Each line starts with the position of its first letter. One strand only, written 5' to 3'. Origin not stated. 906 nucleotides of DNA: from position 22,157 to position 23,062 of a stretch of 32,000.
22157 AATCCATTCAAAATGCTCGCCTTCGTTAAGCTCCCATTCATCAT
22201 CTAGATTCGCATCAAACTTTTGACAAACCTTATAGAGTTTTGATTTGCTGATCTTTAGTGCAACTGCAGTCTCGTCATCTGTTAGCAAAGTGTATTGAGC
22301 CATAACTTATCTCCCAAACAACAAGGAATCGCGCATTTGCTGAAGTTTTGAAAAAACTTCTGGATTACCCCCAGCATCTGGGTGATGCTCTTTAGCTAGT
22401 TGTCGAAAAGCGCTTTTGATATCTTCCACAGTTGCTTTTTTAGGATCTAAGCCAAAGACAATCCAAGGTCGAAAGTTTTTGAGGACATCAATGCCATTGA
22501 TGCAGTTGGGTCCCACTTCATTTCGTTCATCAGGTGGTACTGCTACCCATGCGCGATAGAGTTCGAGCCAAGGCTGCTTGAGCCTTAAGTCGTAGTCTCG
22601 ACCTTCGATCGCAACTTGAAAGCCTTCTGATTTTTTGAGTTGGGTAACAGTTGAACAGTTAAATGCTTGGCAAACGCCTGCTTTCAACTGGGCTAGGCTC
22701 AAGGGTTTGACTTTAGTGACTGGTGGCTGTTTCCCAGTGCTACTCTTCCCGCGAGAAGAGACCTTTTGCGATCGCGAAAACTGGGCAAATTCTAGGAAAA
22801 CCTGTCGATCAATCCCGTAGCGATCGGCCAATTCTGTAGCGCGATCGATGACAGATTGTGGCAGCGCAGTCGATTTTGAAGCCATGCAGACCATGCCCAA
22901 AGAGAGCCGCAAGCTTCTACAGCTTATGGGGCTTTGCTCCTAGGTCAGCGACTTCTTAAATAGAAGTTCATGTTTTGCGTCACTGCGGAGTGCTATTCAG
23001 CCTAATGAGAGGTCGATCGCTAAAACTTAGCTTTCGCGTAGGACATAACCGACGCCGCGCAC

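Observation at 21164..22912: AT-rich, HIP1-free two-gene cassette (C-terminal J-domain protein + HTH/HNH nuclease protein) wedged between gcvT and a response regulator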

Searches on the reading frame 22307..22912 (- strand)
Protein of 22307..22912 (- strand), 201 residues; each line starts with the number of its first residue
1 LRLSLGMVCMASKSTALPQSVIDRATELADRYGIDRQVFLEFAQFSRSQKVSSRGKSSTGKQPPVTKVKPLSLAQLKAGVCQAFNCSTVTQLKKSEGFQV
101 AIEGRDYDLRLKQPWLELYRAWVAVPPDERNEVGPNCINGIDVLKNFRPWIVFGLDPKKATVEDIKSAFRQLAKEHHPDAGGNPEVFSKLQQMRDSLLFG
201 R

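Call 4: search_protein_families(library=pfam, proteins=[window:22307-22912:-], max_evalue=1)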
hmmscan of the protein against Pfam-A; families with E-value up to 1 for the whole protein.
window:22307-22912:- (201 aa): 1 family
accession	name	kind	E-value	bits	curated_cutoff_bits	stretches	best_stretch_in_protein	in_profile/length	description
PF00226.36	DnaJ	-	8.6e-07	29.4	27.8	1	157-193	9-46/63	DnaJ domain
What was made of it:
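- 22310..22465 (-): Minimal C-terminal J domain (helices I-III; the protein ends soon after helix III). HPD is encoded at 22376-22384. Pfam DnaJ 29.4 bits against cut-off 27.8, covering model positions 9-46 of 63 (call 4).
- On J-domain proteins (Pfam PF00226): 29.4 bits against cut-off 27.8, E = 8.6e-7 (call 4).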

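Call 5: search_protein_families(library=padloc, proteins=[window:22307-22912:-], max_evalue=1)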
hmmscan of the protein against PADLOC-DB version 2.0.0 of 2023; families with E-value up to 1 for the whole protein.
window:22307-22912:- (201 aa): 0 families

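Call 6: search_protein_families(library=phrogs, proteins=[window:22307-22912:-], max_evalue=1)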
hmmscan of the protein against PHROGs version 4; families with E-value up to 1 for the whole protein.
window:22307-22912:- (201 aa): 6 families
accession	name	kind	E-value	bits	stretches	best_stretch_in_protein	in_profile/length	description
phrog_9210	-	unknown function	6.5e-09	36.7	1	119-198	131-200/204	-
phrog_2778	-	unknown function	1.5e-05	25.9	1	152-194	40-80/239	-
phrog_14336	-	unknown function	0.00017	22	1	158-192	14-48/363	-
phrog_15863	-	unknown function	0.00058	20.3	1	161-191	155-187/312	-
phrog_13942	-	unknown function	0.0015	18.9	1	159-195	26-62/336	-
phrog_31004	-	unknown function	0.0047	18.2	1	158-188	11-41/156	-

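Call 7: search_protein_families(library=ncbifam, proteins=[window:22307-22912:-], max_evalue=1)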
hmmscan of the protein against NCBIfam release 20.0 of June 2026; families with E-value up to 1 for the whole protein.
window:22307-22912:- (201 aa): 12 families
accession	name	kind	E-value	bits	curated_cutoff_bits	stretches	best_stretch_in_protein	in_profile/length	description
TIGR02349.1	DnaJ_bact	equivalog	9.3e-06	25.3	377.2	1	157-191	9-44/354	molecular chaperone DnaJ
NF010892.0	PRK14299.1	equivalog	0.00017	20.9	392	1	157-194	13-50/291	chaperone protein DnaJ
NF010871.0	PRK14278.1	equivalog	0.00026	20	502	1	158-192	13-47/378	molecular chaperone DnaJ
NF037946.1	terminal_TopJ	equivalog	0.00033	19.3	300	1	154-183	12-40/810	terminal organelle assembly protein TopJ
TIGR03835.1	termin_org_DnaJ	equivalog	0.0019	16.7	512.25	1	152-185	7-39/871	terminal organelle assembly protein TopJ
NF008035.0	PRK10767.1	subfamily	0.0056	15.8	338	1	158-181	14-37/374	molecular chaperone DnaJ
NF007618.0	PRK10266.1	equivalog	0.0091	15.5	403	1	151-194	8-50/306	curved DNA-binding protein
NF010872.0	PRK14279.1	equivalog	0.01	15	556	1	158-182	19-43/394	molecular chaperone DnaJ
NF006948.0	PRK09430.1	equivalog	0.02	14.5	162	1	159-179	211-231/267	co-chaperone DjlA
NF010885.0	PRK14292.1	equivalog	0.03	13.3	585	1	158-193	12-47/371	chaperone protein DnaJ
NF010894.0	PRK14301.1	equivalog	0.073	12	548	1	158-189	14-46/373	chaperone protein DnaJ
NF050028.1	CldAdptActJ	equivalog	0.13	12.8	150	1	152-179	7-33/93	cold adaptation protein ActJcold adaptation protein ActJ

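Call 9: find_homologous_proteins(query=window:22307-22912:-)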
Query window:22307-22912:- (201 aa): 68 proteins with E <= 0.001 among 204 candidates.
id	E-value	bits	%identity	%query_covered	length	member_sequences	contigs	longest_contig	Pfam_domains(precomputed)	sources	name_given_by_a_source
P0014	3.0e-126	437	100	97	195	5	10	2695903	PF00226.37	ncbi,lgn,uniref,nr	ncbi:Heat shock protein DnaJ-like [Synechococcus elongatus PCC 7942 = FACHB-805]|uniref:Heat shock p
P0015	1.6e-106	372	88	96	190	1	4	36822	PF00226.37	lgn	-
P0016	6.9e-84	299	72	96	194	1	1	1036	PF00226.37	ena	-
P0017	6.6e-80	286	71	96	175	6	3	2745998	PF00226.37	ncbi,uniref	ncbi:J domain-containing protein [Synechococcus elongatus]|uniref:J domain-containing protein n=1 Ta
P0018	6.4e-75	269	90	65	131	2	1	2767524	PF00226.37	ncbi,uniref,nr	ncbi:J domain-containing protein [Synechococcus elongatus]|uniref:J domain-containing protein n=1 Ta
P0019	8.6e-64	233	63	65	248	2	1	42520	PF00226.37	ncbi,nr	ncbi:J domain-containing protein [Leptolyngbya sp. FACHB-16]|nr:J domain-containing protein [Leptoly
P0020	5.4e-63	230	67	59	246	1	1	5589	PF00226.37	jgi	jgi:hypothetical protein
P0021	5.6e-61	224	60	89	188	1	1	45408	PF00226.37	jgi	jgi:hypothetical protein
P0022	3.6e-57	211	57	89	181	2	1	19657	PF00226.37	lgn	-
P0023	7.0e-56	207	53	92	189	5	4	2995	PF00226.37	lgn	-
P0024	2.3e-54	202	55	87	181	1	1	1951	PF00226.37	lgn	-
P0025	5.3e-54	201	53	92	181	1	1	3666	PF00226.37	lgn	-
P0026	1.2e-53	200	55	87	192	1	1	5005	PF00226.37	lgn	-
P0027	1.7e-53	199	55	90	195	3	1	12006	PF00226.37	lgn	-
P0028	2.8e-52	195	55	87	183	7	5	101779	PF00226.37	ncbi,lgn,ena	ncbi:MAG: J domain-containing protein [Nodosilinea sp.]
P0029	3.0e-52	195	49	92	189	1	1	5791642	PF00226.37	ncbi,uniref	ncbi:J domain-containing protein [Altericista sp. CCNU0014]|uniref:J domain-containing protein n=1 T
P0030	3.0e-52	195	50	92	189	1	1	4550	PF00226.37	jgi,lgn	jgi:DnaJ domain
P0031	1.5e-51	193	49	92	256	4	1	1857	PF00226.37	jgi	jgi:hypothetical protein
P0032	3.5e-51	192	53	91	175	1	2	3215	PF00226.37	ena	-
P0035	9.6e-51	190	50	90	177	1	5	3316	PF00226.37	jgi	jgi:hypothetical protein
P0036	1.1e-50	190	55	87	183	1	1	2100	PF00226.37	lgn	-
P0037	2.5e-50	189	54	87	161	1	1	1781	PF00226.37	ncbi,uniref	ncbi:J domain-containing protein, partial [Leptolyngbya ectocarpi]|uniref:J domain-containing protei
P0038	3.4e-50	189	54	87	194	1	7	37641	PF00226.37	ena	-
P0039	3.8e-50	189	49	92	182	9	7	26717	PF00226.37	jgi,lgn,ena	jgi:hypothetical protein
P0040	6.5e-50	188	54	87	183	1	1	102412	PF00226.37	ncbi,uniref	ncbi:J domain-containing protein [Nodosilinea sp. AN01ver1]|uniref:J domain-containing protein n=1 T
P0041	7.6e-50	188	52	87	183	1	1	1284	PF00226.37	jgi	jgi:hypothetical protein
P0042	8.3e-50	187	52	91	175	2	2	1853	PF00226.37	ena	-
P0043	9.3e-50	187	50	93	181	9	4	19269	PF00226.37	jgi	jgi:hypothetical protein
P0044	3.3e-49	185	52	90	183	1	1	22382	PF00226.37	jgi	jgi:hypothetical protein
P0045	3.5e-49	185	63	67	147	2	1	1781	PF00226.37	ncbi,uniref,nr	ncbi:J domain-containing protein [Leptolyngbya cf. ectocarpi LEGE 11479]|uniref:J domain-containing 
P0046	4.7e-49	185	48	90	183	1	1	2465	PF00226.37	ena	-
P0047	4.7e-49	185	52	87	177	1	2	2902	PF00226.37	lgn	-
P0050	2.5e-48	183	63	64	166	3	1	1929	PF00226.37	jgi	jgi:hypothetical protein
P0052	3.7e-48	182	52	87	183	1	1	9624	PF00226.37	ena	-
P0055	4.6e-47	178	51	89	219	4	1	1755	PF00226.37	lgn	-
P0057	6.3e-47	178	49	87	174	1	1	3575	PF00226.37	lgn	-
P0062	3.3e-42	163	54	68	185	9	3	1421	PF00226.37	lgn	-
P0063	6.0e-42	162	47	89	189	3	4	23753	PF00226.37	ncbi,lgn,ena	-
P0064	9.7e-41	158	45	86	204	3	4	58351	PF00226.37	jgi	jgi:hypothetical protein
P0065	1.3e-40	157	48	83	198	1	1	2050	PF00226.37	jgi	-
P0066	8.3e-37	145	52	63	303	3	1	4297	PF00226.37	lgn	-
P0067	2.6e-36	143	52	72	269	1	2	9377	PF00226.37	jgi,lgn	jgi:hypothetical protein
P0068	4.6e-36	143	51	71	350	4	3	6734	PF00226.37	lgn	-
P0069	1.4e-35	141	45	93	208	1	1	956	PF00226.37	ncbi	-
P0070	3.7e-35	140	52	70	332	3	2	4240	PF00226.37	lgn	-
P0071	1.5e-33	134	50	66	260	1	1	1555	PF00226.37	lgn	-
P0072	1.7e-30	124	48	63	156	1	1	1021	PF00226.37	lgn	-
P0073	3.7e-30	123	45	65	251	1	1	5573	PF00226.37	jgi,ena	jgi:hypothetical protein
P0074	5.8e-30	123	46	64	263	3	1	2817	PF00226.37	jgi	jgi:hypothetical protein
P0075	4.0e-29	120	44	64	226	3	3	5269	PF00226.37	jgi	jgi:hypothetical protein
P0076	4.3e-29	120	44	70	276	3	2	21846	PF00226.37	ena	-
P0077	5.3e-29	120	43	71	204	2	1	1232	PF00226.37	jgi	jgi:hypothetical protein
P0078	7.2e-29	119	46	63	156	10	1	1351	PF00226.37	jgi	jgi:hypothetical protein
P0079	2.2e-28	118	39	76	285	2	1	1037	PF00226.37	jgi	jgi:hypothetical protein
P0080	7.4e-28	116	44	75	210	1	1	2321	PF00226.37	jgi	jgi:hypothetical protein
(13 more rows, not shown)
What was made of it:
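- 22307..22894 (-): J-domain protein gene (Synpcc7942_2306, ABB58336.1; 195 aa from the annotated ATG at 22894). Orthologues suggest the ATG at 22885; the longest ORF starts at the TTG at 22912. 68 homologous clusters (call 9).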

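Call 17: find_encoding_contigs(protein=P0029, flank=6000, max_places=1)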
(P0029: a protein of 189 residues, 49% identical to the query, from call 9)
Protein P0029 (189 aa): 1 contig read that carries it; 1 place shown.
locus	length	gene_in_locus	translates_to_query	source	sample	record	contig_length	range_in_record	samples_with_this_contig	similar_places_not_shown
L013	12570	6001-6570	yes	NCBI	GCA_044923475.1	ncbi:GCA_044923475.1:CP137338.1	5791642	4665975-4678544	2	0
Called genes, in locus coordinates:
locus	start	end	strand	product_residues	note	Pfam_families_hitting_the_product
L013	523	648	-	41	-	-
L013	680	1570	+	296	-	PF02653:BPD_transp_2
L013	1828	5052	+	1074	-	PF25596:CPSase_L_D1, PF02786:CPSase_L_D2, PF02787:CPSase_L_D3, PF25596:CPSase_L_D1, PF02786:CPSase_L_D2, PF02222:ATP-grasp, PF07478:Dala_Dala_lig_C (weak), PF02142:MGS, +3 more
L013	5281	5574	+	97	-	-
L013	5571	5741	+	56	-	-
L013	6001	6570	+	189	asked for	PF00226:DnaJ (weak)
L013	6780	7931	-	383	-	PF01609:DDE_Tnp_1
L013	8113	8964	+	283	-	-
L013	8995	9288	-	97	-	PF16277:DUF4926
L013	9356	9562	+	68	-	-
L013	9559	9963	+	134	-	PF01850:PIN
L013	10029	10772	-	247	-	PF00936:BMC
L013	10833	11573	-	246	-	PF00132:Hexapep (faint), PF25087:GMPPB_C (faint)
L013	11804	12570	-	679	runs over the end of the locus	PF00132:Hexapep (faint), PF00101:RuBisCO_small, PF26165:RESC7 (faint), PF00101:RuBisCO_small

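Call 18: find_encoding_contigs(protein=P0028, flank=6000, max_places=2)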
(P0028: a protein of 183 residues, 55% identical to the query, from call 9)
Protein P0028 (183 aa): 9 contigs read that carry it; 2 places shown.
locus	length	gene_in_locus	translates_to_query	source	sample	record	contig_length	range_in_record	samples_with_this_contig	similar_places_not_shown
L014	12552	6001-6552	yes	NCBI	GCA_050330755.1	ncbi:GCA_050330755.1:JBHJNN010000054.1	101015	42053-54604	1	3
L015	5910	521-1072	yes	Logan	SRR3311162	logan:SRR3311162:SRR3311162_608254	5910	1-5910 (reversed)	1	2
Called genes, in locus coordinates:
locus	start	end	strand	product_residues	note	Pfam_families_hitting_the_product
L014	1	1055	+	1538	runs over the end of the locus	PF00310:GATase_2, PF04898:Glu_syn_central, PF01645:Glu_synthase, PF01493:GXGXG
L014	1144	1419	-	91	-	-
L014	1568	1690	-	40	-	PF01934:HepT-like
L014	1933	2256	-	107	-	PF01909:NTP_transf_2, PF18765:Polbeta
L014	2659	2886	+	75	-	-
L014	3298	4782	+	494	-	PF14691:Fer4_20, PF00070:Pyr_redox (faint), PF00890:FAD_binding_2 (faint), PF07992:Pyr_redox_2, PF12831:FAD_oxidored (weak), PF01593:Amino_oxidase (weak), PF13450:NAD_binding_8, PF07992:Pyr_redox_2, +3 more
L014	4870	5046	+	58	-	-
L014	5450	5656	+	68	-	-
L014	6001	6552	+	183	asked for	PF00226:DnaJ (weak)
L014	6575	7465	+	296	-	-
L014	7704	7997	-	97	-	-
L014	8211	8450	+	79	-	-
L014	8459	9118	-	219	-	PF13649:Methyltransf_25 (weak), PF08241:Methyltransf_11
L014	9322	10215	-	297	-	PF01551:Peptidase_M23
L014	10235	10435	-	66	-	-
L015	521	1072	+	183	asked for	PF00226:DnaJ (weak)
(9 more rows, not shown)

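Call 19: find_encoding_contigs(protein=P0021, flank=6000, max_places=1)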
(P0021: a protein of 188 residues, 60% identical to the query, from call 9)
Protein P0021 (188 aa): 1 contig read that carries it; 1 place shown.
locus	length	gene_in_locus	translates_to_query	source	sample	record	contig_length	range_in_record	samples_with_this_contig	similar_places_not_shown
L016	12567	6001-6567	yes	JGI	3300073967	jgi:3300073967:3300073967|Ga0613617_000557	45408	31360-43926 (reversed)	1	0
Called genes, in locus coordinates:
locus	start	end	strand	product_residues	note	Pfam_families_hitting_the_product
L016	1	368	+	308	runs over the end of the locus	-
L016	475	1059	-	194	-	PF02525:Flavodoxin_2, PF03358:FMN_red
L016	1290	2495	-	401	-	PF09339:HTH_IclR (faint), PF12802:MarR_2 (weak), PF13412:HTH_24 (faint), PF00480:ROK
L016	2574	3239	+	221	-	PF00702:Hydrolase, PF13419:HAD_2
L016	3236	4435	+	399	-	PF07690:MFS_1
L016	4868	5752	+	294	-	PF00535:Glycos_transf_2, PF10111:Glyco_tranf_2_2, PF13641:Glyco_tranf_2_3, PF13632:Glyco_trans_2_3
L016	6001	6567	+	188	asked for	PF00226:DnaJ (weak)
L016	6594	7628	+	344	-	-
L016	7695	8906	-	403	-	PF08447:PAS_3, PF07568:HisKA_2, PF02518:HATPase_c (weak)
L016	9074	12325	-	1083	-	-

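Call 40: search_dna_similar(query=window:22307-22894:-, collection=phages, mode=protein, max_evalue=0.01)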
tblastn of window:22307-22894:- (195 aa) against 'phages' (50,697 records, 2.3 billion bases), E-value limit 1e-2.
Records with a match: 18; places in all: 18; records where one place covers at least 80% of the query: 0.
Best place of each record, by identity: <60% 18.
By first word of the organism name: Bacillus 8; uncultured 3; Synechococcus 2; Brevundimonas 2; Fusobacterium 2; Rhizobium 1.
By host as written in the record: Bacillus cereus 4; - 3; Bacillus cohnii 2; Bacillus anthracis 2; Brevundimonas pondensis LVF1 2; Fusobacterium nucleatum ATCC 10953 2; Synechococcus sp. 1; Synechococcus sp. PCC 7002 1; and 1 more.
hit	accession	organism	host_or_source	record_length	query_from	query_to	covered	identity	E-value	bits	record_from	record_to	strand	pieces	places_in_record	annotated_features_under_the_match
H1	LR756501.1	uncultured phage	metagenomic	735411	135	186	27%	44.4%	3e-3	44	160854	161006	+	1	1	record has no annotation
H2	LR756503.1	uncultured phage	metagenomic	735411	135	186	27%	44.4%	3e-3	44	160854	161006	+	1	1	record has no annotation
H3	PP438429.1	Synechococcus phage Ssp-JY39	Synechococcus sp.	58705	142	192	26%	45.3%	1e-3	44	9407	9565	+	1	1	molecular chaperone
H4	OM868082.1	Synechococcus phage Yong-M2-251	Synechococcus sp. PCC 7002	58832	142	192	26%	45.3%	1e-3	44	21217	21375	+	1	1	hypothetical protein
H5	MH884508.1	Bacillus phage vB_BcoS-136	Bacillus cohnii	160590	146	192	24%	46.8%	7e-6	51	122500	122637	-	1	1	dnaJ: chaperone protein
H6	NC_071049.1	Bacillus phage vB_BcoS-136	Bacillus cohnii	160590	146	192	24%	46.8%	7e-6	51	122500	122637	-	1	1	dnaJ: chaperone protein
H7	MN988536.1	Rhizobium phage RHph_N65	Rhizobium phaseoli INC1-2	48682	152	191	21%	52.5%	3e-3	43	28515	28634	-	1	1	putative protease/scaffold protein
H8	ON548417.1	Bacillus phage vB_BanS-Thrax1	Bacillus anthracis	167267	151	189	20%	53.8%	3e-5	49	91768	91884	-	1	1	DnaJ chaperone protein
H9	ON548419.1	Bacillus phage vB_BanS-Thrax3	Bacillus anthracis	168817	151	189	20%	53.8%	4e-5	49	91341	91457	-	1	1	DnaJ chaperone protein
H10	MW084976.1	Bacillus phage Kirov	Bacillus cereus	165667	154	189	18%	55.6%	8e-5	48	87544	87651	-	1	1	DnaJ domain containing protein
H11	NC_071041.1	Bacillus phage Kirov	Bacillus cereus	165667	154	189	18%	55.6%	8e-5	48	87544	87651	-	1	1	DnaJ domain containing protein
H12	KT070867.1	Bacillus phage PBC2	Bacillus cereus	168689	151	189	20%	51.3%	6e-4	45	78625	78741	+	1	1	hypothetical protein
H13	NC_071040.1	Bacillus phage PBC2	Bacillus cereus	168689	151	189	20%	51.3%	6e-4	45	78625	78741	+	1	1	hypothetical protein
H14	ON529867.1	Brevundimonas phage vB_BpoS-Strzyga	Brevundimonas pondensis LVF1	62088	137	177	21%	48.8%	1e-2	42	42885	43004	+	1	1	curved DNA-binding protein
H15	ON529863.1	Brevundimonas phage vB_BpoS-Polewnik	Brevundimonas pondensis LVF1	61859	137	177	21%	48.8%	1e-2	42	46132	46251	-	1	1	curved DNA-binding protein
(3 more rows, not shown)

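Call 61: find_encoding_contigs(protein=P0076, flank=6000, max_places=2)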
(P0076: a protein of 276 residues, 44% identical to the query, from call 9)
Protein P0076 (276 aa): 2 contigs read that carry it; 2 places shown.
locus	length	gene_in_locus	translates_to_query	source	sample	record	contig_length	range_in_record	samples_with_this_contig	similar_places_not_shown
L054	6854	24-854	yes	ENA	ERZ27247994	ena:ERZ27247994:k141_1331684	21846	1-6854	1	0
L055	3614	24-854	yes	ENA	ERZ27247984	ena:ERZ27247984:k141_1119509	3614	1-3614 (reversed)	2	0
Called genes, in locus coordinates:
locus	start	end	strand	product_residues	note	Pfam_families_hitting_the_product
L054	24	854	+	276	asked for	PF00226:DnaJ (weak)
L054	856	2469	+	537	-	PF06167:Peptidase_M90 (weak)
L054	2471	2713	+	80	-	-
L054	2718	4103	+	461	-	PF04233:Phage_Mu_F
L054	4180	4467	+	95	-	-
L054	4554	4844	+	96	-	-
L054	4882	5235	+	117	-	-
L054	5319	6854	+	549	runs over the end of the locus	-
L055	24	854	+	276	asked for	PF00226:DnaJ (weak)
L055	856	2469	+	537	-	PF06167:Peptidase_M90 (weak)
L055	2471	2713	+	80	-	-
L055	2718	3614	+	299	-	?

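Call 62: find_encoding_contigs(protein=P0067, flank=6000, max_places=2)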
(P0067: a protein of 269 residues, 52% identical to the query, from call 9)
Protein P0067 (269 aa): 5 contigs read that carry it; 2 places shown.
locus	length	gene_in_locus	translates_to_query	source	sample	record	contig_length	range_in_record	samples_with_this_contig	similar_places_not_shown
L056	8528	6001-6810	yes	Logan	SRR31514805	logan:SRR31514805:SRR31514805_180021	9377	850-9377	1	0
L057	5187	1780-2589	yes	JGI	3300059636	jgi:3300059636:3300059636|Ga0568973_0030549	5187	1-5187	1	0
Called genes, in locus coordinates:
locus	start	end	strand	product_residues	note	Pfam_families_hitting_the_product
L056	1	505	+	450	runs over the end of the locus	?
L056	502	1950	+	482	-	-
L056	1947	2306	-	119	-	-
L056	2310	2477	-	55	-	-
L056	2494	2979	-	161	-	-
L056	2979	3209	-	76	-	PF25212:HVO_A0114 (faint)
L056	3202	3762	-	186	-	-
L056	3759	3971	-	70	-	-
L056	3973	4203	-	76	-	-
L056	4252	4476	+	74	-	-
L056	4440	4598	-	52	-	-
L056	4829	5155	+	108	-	-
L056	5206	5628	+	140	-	-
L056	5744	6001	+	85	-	-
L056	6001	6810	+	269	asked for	PF00226:DnaJ (weak)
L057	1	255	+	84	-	?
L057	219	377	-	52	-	-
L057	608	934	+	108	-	-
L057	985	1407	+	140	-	-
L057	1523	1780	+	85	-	-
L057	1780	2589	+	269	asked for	PF00226:DnaJ (weak)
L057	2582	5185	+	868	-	?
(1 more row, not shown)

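Call 63: find_encoding_contigs(protein=P0068, flank=6000, max_places=2)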
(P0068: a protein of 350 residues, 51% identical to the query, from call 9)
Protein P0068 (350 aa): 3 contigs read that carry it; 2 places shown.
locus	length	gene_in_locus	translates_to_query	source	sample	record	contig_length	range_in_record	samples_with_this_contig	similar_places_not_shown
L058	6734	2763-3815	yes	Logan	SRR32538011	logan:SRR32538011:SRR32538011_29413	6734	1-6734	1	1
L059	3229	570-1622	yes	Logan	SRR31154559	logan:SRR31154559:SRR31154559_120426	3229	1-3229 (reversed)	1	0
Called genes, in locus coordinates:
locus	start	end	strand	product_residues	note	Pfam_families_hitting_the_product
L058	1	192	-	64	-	?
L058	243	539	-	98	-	-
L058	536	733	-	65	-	-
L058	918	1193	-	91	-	-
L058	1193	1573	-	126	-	-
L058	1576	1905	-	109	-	PF03330:DPBB_1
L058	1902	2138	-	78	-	-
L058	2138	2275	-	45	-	-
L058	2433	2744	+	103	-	-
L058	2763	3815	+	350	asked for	PF00226:DnaJ (weak)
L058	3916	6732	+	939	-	?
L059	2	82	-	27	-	?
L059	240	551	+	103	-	-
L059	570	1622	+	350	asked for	PF00226:DnaJ (weak)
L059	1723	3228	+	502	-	?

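Call 64: search_protein_families(library=phrogs, proteins=[L054:856-2469:+, L057:2582-5185:+, L058:3916-6732:+, L054:2718-4103:+], max_evalue=0.001)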
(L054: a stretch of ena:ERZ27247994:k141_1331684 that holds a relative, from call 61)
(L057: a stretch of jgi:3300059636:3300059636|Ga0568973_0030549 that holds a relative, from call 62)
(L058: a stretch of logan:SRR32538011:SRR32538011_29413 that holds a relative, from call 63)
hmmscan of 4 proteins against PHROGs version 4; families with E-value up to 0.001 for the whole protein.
L054:856-2469:+ (537 aa): 1 family
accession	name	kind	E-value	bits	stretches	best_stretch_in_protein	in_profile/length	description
phrog_33618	-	unknown function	3.1e-06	27.7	1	25-64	18-57/386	-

L057:2582-5185:+ (868 aa): 2 families
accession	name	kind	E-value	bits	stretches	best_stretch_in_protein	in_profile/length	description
phrog_21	-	head and packaging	1.9e-47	162.8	1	240-582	1000-1348/1362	portal protein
phrog_33618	-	unknown function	1.5e-16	61.6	2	633-671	17-55/386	-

L058:3916-6732:+ (939 aa): 2 families
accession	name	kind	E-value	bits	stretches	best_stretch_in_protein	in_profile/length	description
phrog_21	-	head and packaging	1.6e-55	189.6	1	532-902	982-1344/1362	portal protein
phrog_33618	-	unknown function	4.3e-12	46.9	2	19-62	15-61/386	-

L054:2718-4103:+ (461 aa): 14 families
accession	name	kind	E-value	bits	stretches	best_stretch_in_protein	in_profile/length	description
phrog_6577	-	unknown function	7.4e-14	52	1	234-365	118-253/1066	-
phrog_115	-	head and packaging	1.1e-13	52.2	1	242-342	217-318/665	minor head protein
phrog_595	-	head and packaging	2.2e-12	48.1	1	213-349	174-305/513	head maturation protease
phrog_4728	-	head and packaging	2.7e-12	47.3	1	241-345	194-303/591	head morphogenesis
phrog_241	-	head and packaging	8.9e-11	42.5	1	227-346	145-278/679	head morphogenesis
phrog_2841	-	head and packaging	2.3e-10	41.1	1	242-340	206-305/525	minor head protein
phrog_16619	-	head and packaging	7.3e-09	34.7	1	267-340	198-272/1440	minor head protein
phrog_19480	-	head and packaging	2.1e-08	33.9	1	234-340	629-735/737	head morphogenesis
phrog_2662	-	head and packaging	8.9e-08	32.1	1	243-340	599-707/717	portal protein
phrog_7625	-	head and packaging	7.4e-07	29.4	1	241-344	137-251/504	head morphogenesis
phrog_2468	-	head and packaging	1.1e-06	29.4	1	226-312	150-227/303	head morphogenesis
phrog_21789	-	head and packaging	4.4e-06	25.7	1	264-346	179-264/1195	virion structural protein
phrog_758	-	head and packaging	4.2e-05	24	1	215-352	154-304/326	head morphogenesis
phrog_3517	-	head and packaging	0.00015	22.2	0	201-381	175-365/371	head morphogenesis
